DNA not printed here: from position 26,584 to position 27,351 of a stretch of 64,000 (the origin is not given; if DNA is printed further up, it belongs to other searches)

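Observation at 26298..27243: A ComK-family competence regulator occupies the conserved dnaN-recF slot where yaaA normally sits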

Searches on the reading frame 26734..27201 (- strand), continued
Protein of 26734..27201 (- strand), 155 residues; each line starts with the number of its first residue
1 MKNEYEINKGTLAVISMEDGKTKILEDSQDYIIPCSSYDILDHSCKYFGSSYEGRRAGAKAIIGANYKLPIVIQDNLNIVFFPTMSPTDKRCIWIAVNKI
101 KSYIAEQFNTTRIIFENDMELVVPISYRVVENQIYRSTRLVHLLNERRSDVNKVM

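Call 42: find_homologous_proteins(query=P0120, max_evalue=0.001)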
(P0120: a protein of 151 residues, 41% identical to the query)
Query P0120 (151 aa): 188 proteins with E <= 0.001 among 213 candidates; the best 120 are listed.
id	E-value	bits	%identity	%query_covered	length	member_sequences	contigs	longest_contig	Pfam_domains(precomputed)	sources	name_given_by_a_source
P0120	2.2e-91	321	100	100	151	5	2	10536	PF06338.18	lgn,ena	-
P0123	2.3e-70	253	77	99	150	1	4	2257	PF06338.18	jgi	-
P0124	2.9e-70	253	75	99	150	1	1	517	PF06338.18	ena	-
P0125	2.3e-69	250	77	99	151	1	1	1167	PF06338.18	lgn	-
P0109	3.6e-68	246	75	100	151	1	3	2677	PF06338.18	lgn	-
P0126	7.8e-68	245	77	99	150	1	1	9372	PF06338.18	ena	-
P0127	1.7e-67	244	75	100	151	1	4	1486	PF06338.18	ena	-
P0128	2.3e-67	243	74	100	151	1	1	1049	PF06338.18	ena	-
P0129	1.5e-66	241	75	100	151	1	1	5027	PF06338.18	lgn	-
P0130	2.1e-66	240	77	100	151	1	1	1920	PF06338.18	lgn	-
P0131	2.7e-65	237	72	99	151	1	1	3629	PF06338.18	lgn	-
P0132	2.9e-65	236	73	100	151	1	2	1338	PF06338.18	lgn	-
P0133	3.2e-65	236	73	100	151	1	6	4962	PF06338.18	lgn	-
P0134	4.4e-64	233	72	100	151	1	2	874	PF06338.18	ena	-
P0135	8.0e-64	232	70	100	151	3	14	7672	PF06338.18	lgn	-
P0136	4.5e-60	220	69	100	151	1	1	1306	PF06338.18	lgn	-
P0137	8.3e-60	219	69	99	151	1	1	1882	PF06338.18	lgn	-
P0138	8.9e-60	219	66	100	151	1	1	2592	PF06338.18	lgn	-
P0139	1.0e-59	218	66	97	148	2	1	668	PF06338.18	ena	-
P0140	3.0e-58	214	66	97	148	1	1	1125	PF06338.18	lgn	-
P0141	5.6e-58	213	68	97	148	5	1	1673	PF06338.18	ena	-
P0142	1.5e-57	211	66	99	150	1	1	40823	PF06338.18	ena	-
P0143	2.5e-57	211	62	100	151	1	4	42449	PF06338.18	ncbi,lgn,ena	-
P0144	3.0e-57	210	65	97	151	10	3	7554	PF06338.18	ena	-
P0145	7.2e-57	209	65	99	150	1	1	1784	PF06338.18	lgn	-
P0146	1.3e-56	208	66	99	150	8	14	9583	PF06338.18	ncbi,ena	-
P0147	4.6e-56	207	63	100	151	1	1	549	PF06338.18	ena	-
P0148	9.7e-56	206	65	99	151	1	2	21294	PF06338.18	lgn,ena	-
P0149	1.0e-55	206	64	99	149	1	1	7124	PF06338.18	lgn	-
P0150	1.0e-55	206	64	99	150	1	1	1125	PF06338.18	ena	-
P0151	1.8e-55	205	62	100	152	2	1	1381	PF06338.18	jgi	-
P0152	3.4e-55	204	62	99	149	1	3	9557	PF06338.18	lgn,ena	-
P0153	3.8e-55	204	64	99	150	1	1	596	PF06338.18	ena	-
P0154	4.5e-55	203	64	99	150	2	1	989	PF06338.18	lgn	-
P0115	6.1e-55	203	62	99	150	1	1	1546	PF06338.18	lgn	-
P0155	1.2e-54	202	62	99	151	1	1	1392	PF06338.18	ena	-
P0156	2.0e-54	201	61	99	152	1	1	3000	PF06338.18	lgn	-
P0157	2.2e-54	201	60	97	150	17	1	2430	PF06338.18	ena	-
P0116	2.4e-54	201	60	99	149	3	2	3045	PF06338.18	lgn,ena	-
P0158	2.7e-54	201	60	99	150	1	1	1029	PF06338.18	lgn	-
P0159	3.3e-54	201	63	97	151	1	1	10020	PF06338.18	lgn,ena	-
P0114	4.2e-54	200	62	100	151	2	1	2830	PF06338.18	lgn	-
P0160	4.8e-54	200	62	99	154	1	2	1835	PF06338.18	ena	-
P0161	5.2e-54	200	63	99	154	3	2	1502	PF06338.18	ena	-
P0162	5.3e-54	200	61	99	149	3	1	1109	PF06338.18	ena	-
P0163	5.3e-54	200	60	99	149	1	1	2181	PF06338.18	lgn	-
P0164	5.4e-54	200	63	97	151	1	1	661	PF06338.18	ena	-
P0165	5.8e-54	200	63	97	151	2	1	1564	PF06338.18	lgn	-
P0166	6.1e-54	200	60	99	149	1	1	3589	PF06338.18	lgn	-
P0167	7.3e-54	199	61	100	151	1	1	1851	PF06338.18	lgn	-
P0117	7.8e-54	199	63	97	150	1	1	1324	PF06338.18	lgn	-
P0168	7.9e-54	199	59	100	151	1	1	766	PF06338.18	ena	-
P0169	1.1e-53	199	60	99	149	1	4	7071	PF06338.18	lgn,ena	-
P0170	3.1e-53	197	60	99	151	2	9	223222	PF06338.18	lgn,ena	-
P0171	3.7e-53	197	63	97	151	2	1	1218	PF06338.18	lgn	-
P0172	3.8e-53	197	60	99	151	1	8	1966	PF06338.18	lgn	-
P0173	9.1e-53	196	59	99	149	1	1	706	PF06338.18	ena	-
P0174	2.4e-52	195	60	99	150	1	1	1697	PF06338.18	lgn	-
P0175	2.7e-52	194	63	97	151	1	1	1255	PF06338.18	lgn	-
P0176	2.7e-52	194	60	97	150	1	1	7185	PF06338.18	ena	-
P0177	3.2e-52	194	60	99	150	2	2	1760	PF06338.18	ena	-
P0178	6.3e-52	193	62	97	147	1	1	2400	PF06338.18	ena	-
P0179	9.0e-52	193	60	97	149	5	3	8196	PF06338.18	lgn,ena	-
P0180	9.3e-52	193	61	99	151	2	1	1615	PF06338.18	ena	-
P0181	9.6e-52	193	58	100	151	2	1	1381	PF06338.18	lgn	-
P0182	1.3e-51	192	61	99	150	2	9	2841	PF06338.18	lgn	-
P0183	2.5e-51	191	61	99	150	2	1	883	PF06338.18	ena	-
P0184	8.7e-51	190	59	97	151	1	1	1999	PF06338.18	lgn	-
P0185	1.2e-50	189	60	97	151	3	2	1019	PF06338.18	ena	-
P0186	1.2e-50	189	55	99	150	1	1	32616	PF06338.18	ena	-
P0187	1.8e-50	188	57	97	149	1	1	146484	PF06338.18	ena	-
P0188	6.5e-50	187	59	97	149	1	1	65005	PF06338.18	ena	-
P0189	8.5e-50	186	61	97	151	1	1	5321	PF06338.18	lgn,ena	-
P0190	1.1e-49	186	57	97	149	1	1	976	PF06338.18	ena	-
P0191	9.3e-49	183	56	99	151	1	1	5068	PF06338.18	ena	-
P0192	1.5e-48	182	58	99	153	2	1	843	PF06338.18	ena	-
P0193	1.9e-48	182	62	88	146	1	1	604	PF06338.18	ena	-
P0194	2.4e-48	182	54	99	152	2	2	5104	PF06338.18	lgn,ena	-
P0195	4.2e-48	181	57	99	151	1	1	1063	PF06338.18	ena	-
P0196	5.7e-48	180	57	98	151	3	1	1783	PF06338.18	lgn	-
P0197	7.9e-48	180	59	94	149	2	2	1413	PF06338.18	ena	-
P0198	1.5e-47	179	55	99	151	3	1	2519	PF06338.18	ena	-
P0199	2.1e-47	179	59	99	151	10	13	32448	PF06338.18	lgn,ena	-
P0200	2.9e-47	178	68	79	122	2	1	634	PF06338.18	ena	-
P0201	3.0e-47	178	58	97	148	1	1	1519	PF06338.18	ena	-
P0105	3.8e-47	178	58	97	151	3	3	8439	PF06338.18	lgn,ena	-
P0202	4.5e-47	177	56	97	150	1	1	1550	PF06338.18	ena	-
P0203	6.5e-47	177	55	99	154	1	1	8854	PF06338.18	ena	-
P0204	6.9e-47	177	58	98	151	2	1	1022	PF06338.18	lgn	-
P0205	9.1e-47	176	57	97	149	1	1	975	PF06338.18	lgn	-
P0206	1.5e-45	173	58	97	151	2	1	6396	PF06338.18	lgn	-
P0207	1.5e-45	173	53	99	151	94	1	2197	PF06338.18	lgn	-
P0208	1.8e-45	172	56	99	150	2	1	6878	PF06338.18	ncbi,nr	ncbi:MAG: competence protein ComK [bacterium]|nr:competence protein ComK [bacterium]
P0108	3.9e-44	168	54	97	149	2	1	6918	PF06338.18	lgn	-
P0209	9.5e-44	167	54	99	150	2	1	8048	PF06338.18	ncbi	-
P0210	2.0e-43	166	63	81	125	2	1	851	PF06338.18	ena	-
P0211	3.7e-43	165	51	98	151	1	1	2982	PF06338.18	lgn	-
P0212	3.6e-42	162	54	99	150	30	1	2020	PF06338.18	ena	-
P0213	8.7e-42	160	50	99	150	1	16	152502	PF06338.18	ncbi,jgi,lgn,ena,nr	ncbi:MAG: competence protein [Firmicutes bacterium]|nr:competence protein [Bacillota bacterium]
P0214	2.3e-41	159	51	99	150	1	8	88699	PF06338.18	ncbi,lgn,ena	-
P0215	4.5e-41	158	55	98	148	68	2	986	PF06338.18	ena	-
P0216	1.0e-40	157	54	97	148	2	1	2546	PF06338.18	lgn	-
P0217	1.8e-40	156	50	99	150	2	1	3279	PF06338.18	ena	-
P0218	1.3e-39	153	52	97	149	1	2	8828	PF06338.18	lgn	-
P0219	2.8e-39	152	48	99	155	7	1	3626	PF06338.18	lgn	-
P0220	3.5e-39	152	51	98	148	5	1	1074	PF06338.18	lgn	-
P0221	6.3e-39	151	53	97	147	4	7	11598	PF06338.18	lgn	-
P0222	8.5e-38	147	52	97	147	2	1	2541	PF06338.18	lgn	-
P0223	9.5e-38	147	51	97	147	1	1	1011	PF06338.18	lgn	-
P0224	1.2e-36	144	47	98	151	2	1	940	PF06338.18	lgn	-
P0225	1.0e-35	141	50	97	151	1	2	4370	PF06338.18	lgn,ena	-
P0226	1.5e-35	140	89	49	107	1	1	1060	PF06338.18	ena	-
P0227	3.3e-35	139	49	97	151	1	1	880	PF06338.18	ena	-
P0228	4.2e-35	139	49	96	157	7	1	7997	PF06338.18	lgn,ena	-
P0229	1.0e-34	137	49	90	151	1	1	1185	PF06338.18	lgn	-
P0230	3.0e-34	136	47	96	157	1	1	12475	PF06338.18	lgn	-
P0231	3.3e-34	136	48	97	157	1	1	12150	PF06338.18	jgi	-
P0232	4.3e-34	135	49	94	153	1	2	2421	PF06338.18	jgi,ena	-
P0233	6.1e-34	135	48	97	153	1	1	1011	PF06338.18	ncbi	-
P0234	1.0e-33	134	45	97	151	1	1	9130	PF06338.18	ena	-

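Call 43: find_encoding_contigs(protein=P0231, flank=4000, max_places=2)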
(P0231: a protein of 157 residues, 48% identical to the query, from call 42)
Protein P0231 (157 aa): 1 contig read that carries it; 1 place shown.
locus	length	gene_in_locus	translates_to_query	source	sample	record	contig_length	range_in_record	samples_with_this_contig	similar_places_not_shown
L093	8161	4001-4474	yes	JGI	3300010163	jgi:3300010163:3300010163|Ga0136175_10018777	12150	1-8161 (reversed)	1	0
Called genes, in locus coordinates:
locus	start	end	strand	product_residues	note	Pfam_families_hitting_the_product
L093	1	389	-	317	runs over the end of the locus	PF02096:60KD_IMP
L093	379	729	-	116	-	PF00825:Ribonuclease_P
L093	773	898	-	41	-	PF00468:Ribosomal_L34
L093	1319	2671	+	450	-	PF11638:DnaA_N, PF00308:Bac_DnaA, PF01695:IstB_IS21, PF13173:AAA_14 (weak), PF13401:AAA_22 (faint), PF00004:AAA (weak), PF08299:Bac_DnaA_C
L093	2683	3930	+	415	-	PF00712:DNA_pol3_beta, PF02767:DNA_pol3_beta_2, PF02768:DNA_pol3_beta_3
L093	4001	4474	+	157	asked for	PF06338:ComK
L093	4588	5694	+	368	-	PF02463:SMC_N, PF13175:AAA_15 (weak), PF13476:AAA_23, PF13304:AAA_21 (faint)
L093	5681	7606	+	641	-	PF02518:HATPase_c, PF00204:DNA_gyraseB, PF01751:Toprim, PF00986:DNA_gyraseB_C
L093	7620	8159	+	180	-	?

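Call 44: find_encoding_contigs(protein=P0234, flank=4000, max_places=2)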
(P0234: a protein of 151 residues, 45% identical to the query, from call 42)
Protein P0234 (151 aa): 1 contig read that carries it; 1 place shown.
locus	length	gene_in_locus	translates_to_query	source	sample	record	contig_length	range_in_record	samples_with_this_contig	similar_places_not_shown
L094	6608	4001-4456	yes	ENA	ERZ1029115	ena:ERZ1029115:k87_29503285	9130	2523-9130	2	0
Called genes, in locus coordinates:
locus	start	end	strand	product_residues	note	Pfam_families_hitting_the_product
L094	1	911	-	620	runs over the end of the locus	PF00890:FAD_binding_2 (faint), PF01134:GIDA, PF07992:Pyr_redox_2 (faint), PF12831:FAD_oxidored (weak), PF21680:GIDA_C_1st, PF13932:SAM_GIDA_C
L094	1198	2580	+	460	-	PF11638:DnaA_N, PF01695:IstB_IS21 (weak), PF00308:Bac_DnaA, PF01637:ATPase_2 (weak), PF13173:AAA_14 (weak), PF13401:AAA_22 (faint), PF08299:Bac_DnaA_C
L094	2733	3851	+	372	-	PF00712:DNA_pol3_beta, PF02767:DNA_pol3_beta_2, PF02768:DNA_pol3_beta_3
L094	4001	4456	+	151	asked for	PF06338:ComK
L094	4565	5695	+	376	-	PF02463:SMC_N, PF13175:AAA_15, PF13476:AAA_23 (weak), PF13304:AAA_21 (faint)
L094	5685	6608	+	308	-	?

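Call 45: find_encoding_contigs(protein=P0213, flank=4000, max_places=2)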
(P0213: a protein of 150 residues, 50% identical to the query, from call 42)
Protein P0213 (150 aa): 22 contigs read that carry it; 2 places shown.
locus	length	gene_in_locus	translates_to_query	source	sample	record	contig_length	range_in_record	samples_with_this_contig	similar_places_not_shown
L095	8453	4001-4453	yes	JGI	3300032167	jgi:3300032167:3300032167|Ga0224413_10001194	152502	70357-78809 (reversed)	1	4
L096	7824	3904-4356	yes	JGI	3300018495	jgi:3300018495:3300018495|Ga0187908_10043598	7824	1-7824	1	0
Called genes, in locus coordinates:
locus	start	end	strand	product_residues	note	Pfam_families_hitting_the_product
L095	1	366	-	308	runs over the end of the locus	PF02096:60KD_IMP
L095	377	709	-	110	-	PF00825:Ribonuclease_P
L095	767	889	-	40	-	PF00468:Ribosomal_L34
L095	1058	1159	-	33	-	-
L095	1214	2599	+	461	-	PF11638:DnaA_N, PF01695:IstB_IS21 (weak), PF00308:Bac_DnaA, PF08299:Bac_DnaA_C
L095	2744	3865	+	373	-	PF00712:DNA_pol3_beta, PF02767:DNA_pol3_beta_2, PF02768:DNA_pol3_beta_3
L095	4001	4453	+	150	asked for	PF06338:ComK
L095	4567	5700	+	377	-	PF02463:SMC_N, PF11398:DUF2813 (weak), PF13175:AAA_15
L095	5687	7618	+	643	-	PF02518:HATPase_c, PF00204:DNA_gyraseB, PF01751:Toprim, PF00986:DNA_gyraseB_C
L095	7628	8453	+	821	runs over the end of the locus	PF00521:DNA_topoisoIV, PF03989:DNA_gyraseA_C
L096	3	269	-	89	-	?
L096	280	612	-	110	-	PF00825:Ribonuclease_P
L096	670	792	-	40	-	PF00468:Ribosomal_L34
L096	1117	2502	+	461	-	PF11638:DnaA_N, PF01695:IstB_IS21 (weak), PF00308:Bac_DnaA, PF08299:Bac_DnaA_C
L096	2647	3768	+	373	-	PF00712:DNA_pol3_beta, PF02767:DNA_pol3_beta_2, PF02768:DNA_pol3_beta_3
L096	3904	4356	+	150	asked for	PF06338:ComK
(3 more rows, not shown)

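Call 86: search_solved_structures(query=A1, max_evalue=1)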
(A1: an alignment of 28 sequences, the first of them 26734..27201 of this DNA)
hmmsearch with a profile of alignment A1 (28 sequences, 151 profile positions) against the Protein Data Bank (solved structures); distinct sequences matched with E-value up to 1: 1.
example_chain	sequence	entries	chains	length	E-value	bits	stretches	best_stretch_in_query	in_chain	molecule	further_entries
2fn6_A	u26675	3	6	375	0.49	13.2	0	6-58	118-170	AMINOTRANSFERASE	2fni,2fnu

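Call 92: search_protein_families(library=pfam, proteins=[L009:6643-7437:+, L012:6691-7479:+, L029:5203-5883:+, L036:5305-5862:-], max_evalue=0.01)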
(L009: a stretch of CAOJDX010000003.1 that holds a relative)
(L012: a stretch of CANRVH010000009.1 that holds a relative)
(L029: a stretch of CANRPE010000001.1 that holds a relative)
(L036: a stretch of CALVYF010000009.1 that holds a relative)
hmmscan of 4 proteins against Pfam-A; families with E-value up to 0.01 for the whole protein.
L009:6643-7437:+ (265 aa): 1 family
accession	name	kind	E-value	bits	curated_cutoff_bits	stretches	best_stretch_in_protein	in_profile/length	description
PF04906.18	Tweety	-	0.0009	18.5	31.8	1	29-160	77-199/431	Tweety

L012:6691-7479:+ (263 aa): 3 families
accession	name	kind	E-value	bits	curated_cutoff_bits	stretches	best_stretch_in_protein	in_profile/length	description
PF05531.17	NPV_P10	-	5.9e-07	30.3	29.8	1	37-85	18-66/75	Nucleopolyhedrovirus P10 protein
PF11083.13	Relaxase_C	-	6.1e-05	23.7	30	0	28-64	24-60/125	C-terminal helical hairpin domain from relaxase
PF10046.14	BLOC1_2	-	0.00048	20.9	33.4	1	34-88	38-92/96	Biogenesis of lysosome-related organelles complex-1 subunit 2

L029:5203-5883:+ (227 aa): 0 families

L036:5305-5862:- (186 aa): 2 families
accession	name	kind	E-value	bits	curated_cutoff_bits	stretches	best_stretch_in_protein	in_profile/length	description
PF13238.12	AAA_18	-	0.00089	20.2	29.4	1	4-145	1-112/128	AAA domain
PF13521.12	AAA_28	-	0.0014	19.3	27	1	4-171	2-163/164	AAA domain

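Call 106: find_related_loci(query=A1, collection=metagenome_contigs, flank=3000)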
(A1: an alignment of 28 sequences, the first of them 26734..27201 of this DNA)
Query A1 (155 aa) in metagenome_contigs; peptide patterns used: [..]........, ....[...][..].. (x = any residue, [..] = any of these).
381 stretches matched a pattern; 191 encode a relative of the query (tblastn E <= 1e-3); the best 80 are kept; 80 distinct loci.
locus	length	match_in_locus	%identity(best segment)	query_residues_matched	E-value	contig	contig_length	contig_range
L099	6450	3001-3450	64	1-150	1e-67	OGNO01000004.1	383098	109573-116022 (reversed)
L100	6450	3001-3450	64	1-150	1e-67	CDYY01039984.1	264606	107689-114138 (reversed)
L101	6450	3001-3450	64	1-150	1e-67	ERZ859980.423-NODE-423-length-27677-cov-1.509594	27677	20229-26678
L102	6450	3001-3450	64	1-150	1e-67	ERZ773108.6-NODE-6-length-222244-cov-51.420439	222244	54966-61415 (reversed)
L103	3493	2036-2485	64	1-150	8e-68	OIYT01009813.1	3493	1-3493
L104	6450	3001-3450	64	1-150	1e-67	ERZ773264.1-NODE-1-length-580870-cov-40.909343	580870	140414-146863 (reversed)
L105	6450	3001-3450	64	1-150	1e-67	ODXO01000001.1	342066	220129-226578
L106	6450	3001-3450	64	1-150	1e-67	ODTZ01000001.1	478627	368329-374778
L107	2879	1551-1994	61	3-150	2e-65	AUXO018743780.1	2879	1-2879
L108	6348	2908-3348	63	4-150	5e-65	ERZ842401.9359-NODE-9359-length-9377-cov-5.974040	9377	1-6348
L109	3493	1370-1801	63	1-144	6e-64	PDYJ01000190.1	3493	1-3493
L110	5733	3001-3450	61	3-153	1e-63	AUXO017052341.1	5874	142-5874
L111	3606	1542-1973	62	1-144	2e-60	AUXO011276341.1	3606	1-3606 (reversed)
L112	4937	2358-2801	57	3-150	4e-58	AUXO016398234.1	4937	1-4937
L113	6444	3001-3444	51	5-150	2e-52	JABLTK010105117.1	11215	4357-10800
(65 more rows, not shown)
